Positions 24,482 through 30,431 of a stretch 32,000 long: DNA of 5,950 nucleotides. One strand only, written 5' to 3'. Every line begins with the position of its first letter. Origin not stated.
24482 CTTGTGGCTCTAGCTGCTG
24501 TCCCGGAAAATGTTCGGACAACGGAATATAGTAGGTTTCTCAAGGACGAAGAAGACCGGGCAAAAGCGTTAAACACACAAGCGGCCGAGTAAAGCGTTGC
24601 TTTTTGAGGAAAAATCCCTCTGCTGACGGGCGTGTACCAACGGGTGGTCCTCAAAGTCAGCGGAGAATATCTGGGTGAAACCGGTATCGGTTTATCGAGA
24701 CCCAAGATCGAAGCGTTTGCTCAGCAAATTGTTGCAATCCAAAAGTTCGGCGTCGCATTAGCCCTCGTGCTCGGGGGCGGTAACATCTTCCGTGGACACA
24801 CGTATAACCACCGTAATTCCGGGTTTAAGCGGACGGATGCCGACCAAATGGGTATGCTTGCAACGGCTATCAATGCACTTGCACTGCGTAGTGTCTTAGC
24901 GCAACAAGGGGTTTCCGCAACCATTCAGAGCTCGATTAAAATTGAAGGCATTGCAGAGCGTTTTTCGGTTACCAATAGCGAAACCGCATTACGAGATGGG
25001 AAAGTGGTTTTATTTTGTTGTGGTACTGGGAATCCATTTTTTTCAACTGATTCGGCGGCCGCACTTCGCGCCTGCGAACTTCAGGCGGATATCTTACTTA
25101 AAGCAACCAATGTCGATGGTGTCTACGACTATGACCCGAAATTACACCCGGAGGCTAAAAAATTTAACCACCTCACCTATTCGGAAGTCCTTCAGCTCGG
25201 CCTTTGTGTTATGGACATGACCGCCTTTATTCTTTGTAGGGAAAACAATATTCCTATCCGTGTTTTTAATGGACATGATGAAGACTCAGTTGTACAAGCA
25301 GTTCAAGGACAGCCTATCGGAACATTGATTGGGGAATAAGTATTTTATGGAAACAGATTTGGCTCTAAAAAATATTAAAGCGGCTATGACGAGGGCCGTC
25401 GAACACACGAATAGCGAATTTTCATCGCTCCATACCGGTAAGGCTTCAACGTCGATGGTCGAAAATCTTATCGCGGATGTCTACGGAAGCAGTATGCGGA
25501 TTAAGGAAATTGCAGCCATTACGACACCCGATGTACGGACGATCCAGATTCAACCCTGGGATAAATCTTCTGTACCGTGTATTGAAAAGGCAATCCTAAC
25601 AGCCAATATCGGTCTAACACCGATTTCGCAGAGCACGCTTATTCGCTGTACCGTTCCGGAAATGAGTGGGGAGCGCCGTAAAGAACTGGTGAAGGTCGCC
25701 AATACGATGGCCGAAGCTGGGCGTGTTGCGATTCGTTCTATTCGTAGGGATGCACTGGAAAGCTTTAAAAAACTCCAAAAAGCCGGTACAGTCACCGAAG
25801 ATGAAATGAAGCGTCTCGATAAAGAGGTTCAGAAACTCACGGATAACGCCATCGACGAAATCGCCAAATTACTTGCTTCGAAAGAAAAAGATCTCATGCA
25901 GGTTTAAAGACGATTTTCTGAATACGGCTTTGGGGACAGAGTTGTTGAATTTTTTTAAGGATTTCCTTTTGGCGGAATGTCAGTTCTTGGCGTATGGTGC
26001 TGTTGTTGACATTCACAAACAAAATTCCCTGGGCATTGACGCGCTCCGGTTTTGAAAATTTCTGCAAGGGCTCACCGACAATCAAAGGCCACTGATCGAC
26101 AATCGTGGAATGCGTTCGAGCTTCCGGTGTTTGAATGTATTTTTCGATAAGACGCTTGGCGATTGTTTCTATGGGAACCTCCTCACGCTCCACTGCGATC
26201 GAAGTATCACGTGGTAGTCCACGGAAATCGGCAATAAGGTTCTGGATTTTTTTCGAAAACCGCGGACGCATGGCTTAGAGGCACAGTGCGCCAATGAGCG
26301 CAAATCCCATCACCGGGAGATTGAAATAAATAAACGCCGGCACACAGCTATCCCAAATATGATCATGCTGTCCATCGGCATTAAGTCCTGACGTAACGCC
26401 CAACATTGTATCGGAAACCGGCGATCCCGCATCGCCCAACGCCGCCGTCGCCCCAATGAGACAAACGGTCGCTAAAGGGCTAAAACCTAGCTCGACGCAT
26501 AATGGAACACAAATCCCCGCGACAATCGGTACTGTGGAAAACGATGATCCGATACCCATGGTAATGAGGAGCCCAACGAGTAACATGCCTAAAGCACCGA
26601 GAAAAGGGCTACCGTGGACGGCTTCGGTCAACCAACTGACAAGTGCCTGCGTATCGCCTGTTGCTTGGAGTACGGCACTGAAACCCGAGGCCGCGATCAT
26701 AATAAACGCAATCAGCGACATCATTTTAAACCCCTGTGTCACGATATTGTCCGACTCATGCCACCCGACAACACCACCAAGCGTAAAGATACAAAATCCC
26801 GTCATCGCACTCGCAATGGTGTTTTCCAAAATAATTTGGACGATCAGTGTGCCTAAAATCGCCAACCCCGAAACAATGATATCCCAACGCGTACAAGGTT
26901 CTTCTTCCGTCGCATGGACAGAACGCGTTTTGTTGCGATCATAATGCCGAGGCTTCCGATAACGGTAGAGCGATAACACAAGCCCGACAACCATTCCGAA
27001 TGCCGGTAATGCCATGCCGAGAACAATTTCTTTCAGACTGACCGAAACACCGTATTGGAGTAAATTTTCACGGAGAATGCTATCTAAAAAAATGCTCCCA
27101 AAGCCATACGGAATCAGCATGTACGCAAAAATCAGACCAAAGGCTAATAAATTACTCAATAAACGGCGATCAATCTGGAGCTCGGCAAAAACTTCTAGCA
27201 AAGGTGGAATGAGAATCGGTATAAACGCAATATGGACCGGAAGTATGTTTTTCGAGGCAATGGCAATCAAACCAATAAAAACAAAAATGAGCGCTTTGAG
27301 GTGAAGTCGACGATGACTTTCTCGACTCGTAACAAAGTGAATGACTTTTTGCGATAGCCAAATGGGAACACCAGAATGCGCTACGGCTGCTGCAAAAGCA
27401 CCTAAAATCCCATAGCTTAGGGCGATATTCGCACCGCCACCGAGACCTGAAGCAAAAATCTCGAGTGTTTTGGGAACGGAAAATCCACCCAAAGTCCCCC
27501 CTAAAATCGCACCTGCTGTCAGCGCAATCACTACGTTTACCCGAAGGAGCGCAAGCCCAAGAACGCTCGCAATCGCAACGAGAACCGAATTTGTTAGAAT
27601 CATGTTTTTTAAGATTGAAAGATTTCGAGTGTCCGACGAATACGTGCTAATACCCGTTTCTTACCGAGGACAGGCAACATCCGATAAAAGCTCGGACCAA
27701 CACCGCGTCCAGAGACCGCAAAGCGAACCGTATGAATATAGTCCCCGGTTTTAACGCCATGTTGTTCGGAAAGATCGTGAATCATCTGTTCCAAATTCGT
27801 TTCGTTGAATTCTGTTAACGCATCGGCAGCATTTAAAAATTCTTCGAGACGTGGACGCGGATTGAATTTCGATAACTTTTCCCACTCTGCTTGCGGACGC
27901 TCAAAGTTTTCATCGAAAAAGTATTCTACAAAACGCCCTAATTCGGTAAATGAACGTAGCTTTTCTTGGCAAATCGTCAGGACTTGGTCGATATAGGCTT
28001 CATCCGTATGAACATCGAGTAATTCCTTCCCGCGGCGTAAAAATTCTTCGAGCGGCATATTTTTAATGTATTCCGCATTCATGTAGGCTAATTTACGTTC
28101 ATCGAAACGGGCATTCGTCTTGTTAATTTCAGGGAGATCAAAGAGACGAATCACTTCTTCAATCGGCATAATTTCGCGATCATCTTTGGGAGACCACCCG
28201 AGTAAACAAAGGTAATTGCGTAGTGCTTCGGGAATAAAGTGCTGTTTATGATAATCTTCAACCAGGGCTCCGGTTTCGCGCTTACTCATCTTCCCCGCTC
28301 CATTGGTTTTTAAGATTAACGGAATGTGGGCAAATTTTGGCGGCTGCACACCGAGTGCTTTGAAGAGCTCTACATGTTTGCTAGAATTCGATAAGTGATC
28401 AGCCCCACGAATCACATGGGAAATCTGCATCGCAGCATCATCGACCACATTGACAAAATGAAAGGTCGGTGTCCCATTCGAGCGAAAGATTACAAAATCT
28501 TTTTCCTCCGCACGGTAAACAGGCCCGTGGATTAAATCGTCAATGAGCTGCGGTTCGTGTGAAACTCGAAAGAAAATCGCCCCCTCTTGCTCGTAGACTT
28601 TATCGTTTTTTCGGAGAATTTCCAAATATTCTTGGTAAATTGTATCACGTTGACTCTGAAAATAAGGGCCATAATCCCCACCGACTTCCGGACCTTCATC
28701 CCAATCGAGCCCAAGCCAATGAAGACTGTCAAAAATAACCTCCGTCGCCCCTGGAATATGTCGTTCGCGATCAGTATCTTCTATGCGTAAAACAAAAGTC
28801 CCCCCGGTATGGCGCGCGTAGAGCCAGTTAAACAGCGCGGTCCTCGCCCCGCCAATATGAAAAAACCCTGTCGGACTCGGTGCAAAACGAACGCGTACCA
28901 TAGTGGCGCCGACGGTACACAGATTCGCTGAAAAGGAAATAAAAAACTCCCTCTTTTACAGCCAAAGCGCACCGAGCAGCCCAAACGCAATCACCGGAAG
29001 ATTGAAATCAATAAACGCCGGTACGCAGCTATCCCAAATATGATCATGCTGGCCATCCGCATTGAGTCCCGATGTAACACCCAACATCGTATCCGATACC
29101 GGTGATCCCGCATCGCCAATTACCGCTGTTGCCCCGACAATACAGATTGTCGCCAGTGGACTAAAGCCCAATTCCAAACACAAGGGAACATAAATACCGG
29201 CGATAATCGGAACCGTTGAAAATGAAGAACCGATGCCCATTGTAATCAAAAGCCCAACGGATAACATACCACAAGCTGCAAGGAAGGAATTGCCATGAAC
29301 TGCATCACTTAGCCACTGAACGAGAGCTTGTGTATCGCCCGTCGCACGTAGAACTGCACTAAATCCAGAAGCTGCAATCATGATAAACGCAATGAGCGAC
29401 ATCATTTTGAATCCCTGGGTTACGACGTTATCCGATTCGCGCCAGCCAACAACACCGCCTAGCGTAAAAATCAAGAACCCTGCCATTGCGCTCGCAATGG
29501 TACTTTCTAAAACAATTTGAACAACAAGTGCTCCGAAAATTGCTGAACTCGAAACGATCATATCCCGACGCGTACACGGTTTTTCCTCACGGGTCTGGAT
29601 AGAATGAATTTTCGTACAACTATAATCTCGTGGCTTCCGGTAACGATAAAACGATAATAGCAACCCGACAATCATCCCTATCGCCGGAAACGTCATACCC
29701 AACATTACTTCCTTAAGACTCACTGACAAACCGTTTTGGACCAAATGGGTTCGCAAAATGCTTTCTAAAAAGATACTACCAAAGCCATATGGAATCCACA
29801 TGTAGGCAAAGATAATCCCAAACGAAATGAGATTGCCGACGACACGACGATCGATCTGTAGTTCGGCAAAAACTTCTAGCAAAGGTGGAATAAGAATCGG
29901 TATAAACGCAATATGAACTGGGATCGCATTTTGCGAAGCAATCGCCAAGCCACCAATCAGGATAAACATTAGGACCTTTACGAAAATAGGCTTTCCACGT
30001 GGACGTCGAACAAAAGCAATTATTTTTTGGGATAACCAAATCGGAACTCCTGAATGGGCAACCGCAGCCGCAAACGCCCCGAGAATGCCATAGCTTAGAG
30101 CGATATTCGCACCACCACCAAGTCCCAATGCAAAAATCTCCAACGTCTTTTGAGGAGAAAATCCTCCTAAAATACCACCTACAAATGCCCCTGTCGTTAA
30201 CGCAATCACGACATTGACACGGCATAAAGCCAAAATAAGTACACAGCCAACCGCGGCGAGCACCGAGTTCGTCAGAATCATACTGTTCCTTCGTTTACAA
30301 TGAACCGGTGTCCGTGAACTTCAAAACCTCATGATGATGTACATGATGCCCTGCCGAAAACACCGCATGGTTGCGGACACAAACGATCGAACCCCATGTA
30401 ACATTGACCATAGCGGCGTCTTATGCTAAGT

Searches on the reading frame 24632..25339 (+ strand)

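Call 16: search_protein_families(library=pfam, proteins=[window:24632-25339:+], max_evalue=0.001)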
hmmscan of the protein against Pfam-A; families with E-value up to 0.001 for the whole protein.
window:24632-25339:+ (235 aa): 1 family
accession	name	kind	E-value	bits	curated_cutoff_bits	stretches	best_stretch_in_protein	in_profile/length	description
PF00696.33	AA_kinase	-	9.1e-38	130.7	24.9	1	4-213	2-234/234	Amino acid kinase family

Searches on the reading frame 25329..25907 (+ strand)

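Call 16: search_protein_families(library=pfam, proteins=[window:25329-25907:+], max_evalue=0.001)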
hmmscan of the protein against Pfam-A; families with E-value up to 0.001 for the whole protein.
window:25329-25907:+ (192 aa): 1 family
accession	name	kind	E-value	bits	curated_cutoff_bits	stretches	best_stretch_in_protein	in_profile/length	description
PF01765.24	RRF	-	4.1e-56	189.8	29.7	1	28-190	2-164/164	Ribosome recycling factor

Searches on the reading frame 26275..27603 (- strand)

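Call 16: search_protein_families(library=pfam, proteins=[window:26275-27603:-], max_evalue=0.001)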
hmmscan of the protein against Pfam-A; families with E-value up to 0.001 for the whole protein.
window:26275-27603:- (442 aa): 2 families
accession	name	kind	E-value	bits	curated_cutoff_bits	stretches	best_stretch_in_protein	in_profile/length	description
PF03553.21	Na_H_antiporter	-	7.9e-65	219.5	23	1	154-429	3-293/303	Na+/H+ antiporter family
PF13726.12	Na_H_antiport_2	-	8.2e-24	84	29.8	1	5-90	1-86/87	Na+-H+ antiporter family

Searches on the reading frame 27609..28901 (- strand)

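Call 16: search_protein_families(library=pfam, proteins=[window:27609-28901:-], max_evalue=0.001)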
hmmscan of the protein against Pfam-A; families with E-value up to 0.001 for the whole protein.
window:27609-28901:- (430 aa): 2 families
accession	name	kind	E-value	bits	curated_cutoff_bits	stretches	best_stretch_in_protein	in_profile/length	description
PF00749.27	tRNA-synt_1c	-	6.6e-72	242.5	23.4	2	1-104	1-96/314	tRNA synthetases class I (E and Q), catalytic domain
PF19269.4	Anticodon_2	-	1.1e-26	94.4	23.6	1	298-424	10-140/141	Anticodon binding domain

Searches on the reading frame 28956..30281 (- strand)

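Call 16: search_protein_families(library=pfam, proteins=[window:28956-30281:-], max_evalue=0.001)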
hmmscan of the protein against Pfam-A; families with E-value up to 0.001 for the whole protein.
window:28956-30281:- (441 aa): 2 families
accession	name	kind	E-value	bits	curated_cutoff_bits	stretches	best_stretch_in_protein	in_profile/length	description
PF03553.21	Na_H_antiporter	-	1.5e-61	208.7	23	1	152-434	2-302/303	Na+/H+ antiporter family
PF13726.12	Na_H_antiport_2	-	8.8e-25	87.1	29.8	1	5-90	1-86/87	Na+-H+ antiporter family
